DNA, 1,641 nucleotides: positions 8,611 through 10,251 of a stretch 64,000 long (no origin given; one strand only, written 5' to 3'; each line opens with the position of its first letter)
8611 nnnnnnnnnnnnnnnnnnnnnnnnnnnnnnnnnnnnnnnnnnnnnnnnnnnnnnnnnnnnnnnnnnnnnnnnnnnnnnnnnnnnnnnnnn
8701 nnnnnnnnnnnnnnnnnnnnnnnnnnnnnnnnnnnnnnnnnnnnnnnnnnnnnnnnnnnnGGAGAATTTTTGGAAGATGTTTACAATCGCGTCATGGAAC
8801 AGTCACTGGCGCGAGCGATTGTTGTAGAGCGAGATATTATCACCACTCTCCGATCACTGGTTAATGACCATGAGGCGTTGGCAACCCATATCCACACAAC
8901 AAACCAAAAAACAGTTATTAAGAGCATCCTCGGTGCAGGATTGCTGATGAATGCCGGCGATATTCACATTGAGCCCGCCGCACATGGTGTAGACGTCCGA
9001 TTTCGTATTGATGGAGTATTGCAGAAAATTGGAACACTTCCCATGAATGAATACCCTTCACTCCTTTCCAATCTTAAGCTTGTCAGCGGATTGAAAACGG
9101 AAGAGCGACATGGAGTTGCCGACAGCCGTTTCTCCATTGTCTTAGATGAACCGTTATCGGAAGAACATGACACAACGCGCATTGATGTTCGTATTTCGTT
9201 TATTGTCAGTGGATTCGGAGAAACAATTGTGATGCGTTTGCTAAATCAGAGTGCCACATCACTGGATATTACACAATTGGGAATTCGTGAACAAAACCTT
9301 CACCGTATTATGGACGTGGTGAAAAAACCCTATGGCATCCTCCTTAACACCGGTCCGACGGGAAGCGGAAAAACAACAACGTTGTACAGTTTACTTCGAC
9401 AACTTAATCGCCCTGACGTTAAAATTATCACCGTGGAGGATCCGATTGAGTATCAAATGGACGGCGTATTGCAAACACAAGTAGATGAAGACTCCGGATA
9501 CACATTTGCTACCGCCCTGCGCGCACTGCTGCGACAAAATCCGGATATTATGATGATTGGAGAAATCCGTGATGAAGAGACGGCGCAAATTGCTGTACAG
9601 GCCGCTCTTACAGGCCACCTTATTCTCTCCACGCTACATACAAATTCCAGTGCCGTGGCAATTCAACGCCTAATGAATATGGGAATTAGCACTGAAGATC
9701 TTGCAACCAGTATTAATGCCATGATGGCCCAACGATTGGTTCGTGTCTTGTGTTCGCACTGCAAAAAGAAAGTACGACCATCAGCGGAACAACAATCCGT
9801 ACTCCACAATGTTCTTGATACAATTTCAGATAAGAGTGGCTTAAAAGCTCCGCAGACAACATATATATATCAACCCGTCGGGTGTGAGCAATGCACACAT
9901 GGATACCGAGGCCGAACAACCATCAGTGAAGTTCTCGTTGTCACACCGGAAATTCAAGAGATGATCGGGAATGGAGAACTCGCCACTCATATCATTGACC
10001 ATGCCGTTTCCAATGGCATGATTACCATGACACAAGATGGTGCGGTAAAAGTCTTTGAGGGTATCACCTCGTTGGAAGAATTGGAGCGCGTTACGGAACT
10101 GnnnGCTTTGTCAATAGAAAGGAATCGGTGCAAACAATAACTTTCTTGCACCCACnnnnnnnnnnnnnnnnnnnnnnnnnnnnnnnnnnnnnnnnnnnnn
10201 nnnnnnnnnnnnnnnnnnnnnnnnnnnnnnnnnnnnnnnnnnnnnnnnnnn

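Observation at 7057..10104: Head-to-tail fusion of two complete PilB/GspE secretion ATPases in one 1015-aa protein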

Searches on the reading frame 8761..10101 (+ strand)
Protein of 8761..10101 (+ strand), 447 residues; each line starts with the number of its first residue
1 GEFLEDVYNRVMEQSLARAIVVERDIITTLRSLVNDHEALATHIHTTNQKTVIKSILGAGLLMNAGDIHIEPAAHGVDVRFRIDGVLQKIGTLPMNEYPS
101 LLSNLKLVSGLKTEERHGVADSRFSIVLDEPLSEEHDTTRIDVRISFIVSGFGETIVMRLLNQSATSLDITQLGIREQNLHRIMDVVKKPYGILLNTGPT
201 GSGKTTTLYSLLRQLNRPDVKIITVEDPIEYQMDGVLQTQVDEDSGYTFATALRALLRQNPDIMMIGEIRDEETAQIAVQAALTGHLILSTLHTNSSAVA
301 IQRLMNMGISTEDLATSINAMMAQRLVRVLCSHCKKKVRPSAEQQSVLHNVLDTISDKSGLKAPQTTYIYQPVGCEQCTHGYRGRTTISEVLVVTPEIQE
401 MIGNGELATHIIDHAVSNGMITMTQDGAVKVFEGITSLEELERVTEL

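Call 3: search_protein_families(library=pfam, proteins=[window:8761-10101:+], max_evalue=0.01)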
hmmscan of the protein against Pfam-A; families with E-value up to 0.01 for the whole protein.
window:8761-10101:+ (447 aa): 6 families
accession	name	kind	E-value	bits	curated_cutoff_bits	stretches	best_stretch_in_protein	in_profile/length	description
PF00437.27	T2SSE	-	1.2e-113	380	24.9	1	52-443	11-370/370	Type II/IV secretion system protein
PF13401.12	AAA_22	-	0.00012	22.8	27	1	192-227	6-41/130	AAA domain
PF13191.12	AAA_16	-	0.00069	20.6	32.6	1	176-261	5-83/167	AAA ATPase domain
PF25199.1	nSTAND_NTPase5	-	0.00084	19.6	34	1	165-234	14-85/145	Novel STAND NTPase 5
PF20720.3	nSTAND3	-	0.0032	17.6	27.2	1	178-228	5-54/155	Novel STAND NTPase 3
PF13173.12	AAA_14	-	0.0038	17.7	27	1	193-301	4-103/129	AAA domain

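Call 4: search_protein_families(library=ncbifam, proteins=[window:8761-10101:+], max_evalue=0.001)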
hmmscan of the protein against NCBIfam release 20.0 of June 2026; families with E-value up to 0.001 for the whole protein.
window:8761-10101:+ (447 aa): 19 families
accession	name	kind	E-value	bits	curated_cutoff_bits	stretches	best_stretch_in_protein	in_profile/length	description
TIGR02533.1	type_II_gspE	equivalog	5.3e-127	424.4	630.25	1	16-445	72-486/486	type II secretion system ATPase GspE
TIGR02538.1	type_IV_pilB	equivalog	5.3e-125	418.2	675.65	1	51-446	183-563/564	type IV-A pilus assembly ATPase PilB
NF007755.0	PRK10436.1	equivalog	1.6e-111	373.3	617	1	37-445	73-459/465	type II secretion system protein GspE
NF053534.1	T4PilAsmATPsTfpB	equivalog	1.6e-104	350.4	850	1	62-445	214-582/584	type IV pilus assembly ATPase TfpB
NF041000.1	ATPase_ComGA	equivalog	8.6e-72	241.3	300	1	55-328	2-266/267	competence type IV pilus ATPase ComGA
TIGR01420.1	pilT_fam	subfamily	3.7e-52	177.7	319.1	1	54-330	3-263/343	PilT/PilU family type 4a pilus ATPase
TIGR02525.1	plasmid_TraJ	equivalog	1.9e-29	102.8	368.3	1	156-310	120-275/372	plasmid transfer ATPase TraJ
TIGR02524.1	dot_icm_DotB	equivalog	1.2e-22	80.7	463.3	1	182-327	125-279/358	Dot/Icm type IV secretion system ATPase DotB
NF058587.1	archaellum_moto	equivalog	1.2e-20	73.8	550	1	137-310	220-399/527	archaellum flagellar ATPase motor FlaI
TIGR02788.1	VirB11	equivalog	1.2e-14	54.1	249.95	1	187-319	141-276/308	P-type DNA transfer ATPase VirB11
TIGR02782.1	TrbB_P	equivalog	1.3e-14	54.2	304.55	1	178-330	124-275/303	P-type conjugative transfer ATPase TrbB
TIGR03819.1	heli_sec_ATPase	hypoth_equivalog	1.5e-14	53.9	373.15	1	105-312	103-305/340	TadA family conjugal transfer-associated ATPase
NF010469.0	PRK13894.1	subfamily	1.4e-11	44.3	508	1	179-330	138-289/320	conjugal transfer ATPase TrbB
NF053672.1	bindosome_BasE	exception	2.1e-10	40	1000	1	196-305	275-389/512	bindosome assembly system ATPase subunit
NF010407.0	PRK13833.1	subfamily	1.1e-09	38.2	499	1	176-307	130-262/323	conjugal transfer protein TrbB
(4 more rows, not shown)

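Call 26: search_solved_structures(query=window:8761-10101:+, max_evalue=1e-30, show_alignments=1)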
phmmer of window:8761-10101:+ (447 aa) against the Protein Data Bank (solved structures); distinct sequences matched with E-value up to 1e-30: 13.
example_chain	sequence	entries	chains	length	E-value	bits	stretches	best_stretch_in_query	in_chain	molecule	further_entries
5oiu_A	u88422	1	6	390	3.1e-91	309.6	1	51-441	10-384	Type IV pilus assembly protein PilF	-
5it5_F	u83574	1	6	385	3.9e-91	309.2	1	52-441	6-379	ATP binding motif-containing protein PilF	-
6ejf_A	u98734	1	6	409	4.4e-91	309.1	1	52-441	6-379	Type IV pilus assembly protein PilF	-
4pht_A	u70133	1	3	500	1.6e-90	307.2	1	18-446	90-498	General secretory pathway protein E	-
6f8l_G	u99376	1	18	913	2.6e-90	306.5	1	51-441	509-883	Type IV pilus assembly protein PilF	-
4kss_A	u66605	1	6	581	2.3e-88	300.1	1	52-446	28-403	Type II secretion system protein E, hemolysin-coregulated protein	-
4ksr_A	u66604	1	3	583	2.3e-88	300.1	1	52-446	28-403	Type II secretion system protein E, Hemolysin-coregulated protein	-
1p9r_A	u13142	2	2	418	5.5e-88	298.9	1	52-443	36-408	General secretion pathway protein E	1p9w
3jc8_Ba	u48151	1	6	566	2.9e-87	296.5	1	53-441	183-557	Type IV-A pilus assembly ATPase PilB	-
6olj_C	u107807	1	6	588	6.7e-87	295.3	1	52-445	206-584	Type IV pilus biogenesis ATPase PilB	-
5tsg_B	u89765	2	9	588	1.2e-86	294.5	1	52-445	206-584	Type IV pilus biogenesis ATPase PilB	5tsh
5zfr_A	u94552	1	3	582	3.9e-85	289.5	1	52-445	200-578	Type IV pilus biogenesis ATPase PilB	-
8dze_A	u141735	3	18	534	1e-33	120.1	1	63-406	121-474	BfpD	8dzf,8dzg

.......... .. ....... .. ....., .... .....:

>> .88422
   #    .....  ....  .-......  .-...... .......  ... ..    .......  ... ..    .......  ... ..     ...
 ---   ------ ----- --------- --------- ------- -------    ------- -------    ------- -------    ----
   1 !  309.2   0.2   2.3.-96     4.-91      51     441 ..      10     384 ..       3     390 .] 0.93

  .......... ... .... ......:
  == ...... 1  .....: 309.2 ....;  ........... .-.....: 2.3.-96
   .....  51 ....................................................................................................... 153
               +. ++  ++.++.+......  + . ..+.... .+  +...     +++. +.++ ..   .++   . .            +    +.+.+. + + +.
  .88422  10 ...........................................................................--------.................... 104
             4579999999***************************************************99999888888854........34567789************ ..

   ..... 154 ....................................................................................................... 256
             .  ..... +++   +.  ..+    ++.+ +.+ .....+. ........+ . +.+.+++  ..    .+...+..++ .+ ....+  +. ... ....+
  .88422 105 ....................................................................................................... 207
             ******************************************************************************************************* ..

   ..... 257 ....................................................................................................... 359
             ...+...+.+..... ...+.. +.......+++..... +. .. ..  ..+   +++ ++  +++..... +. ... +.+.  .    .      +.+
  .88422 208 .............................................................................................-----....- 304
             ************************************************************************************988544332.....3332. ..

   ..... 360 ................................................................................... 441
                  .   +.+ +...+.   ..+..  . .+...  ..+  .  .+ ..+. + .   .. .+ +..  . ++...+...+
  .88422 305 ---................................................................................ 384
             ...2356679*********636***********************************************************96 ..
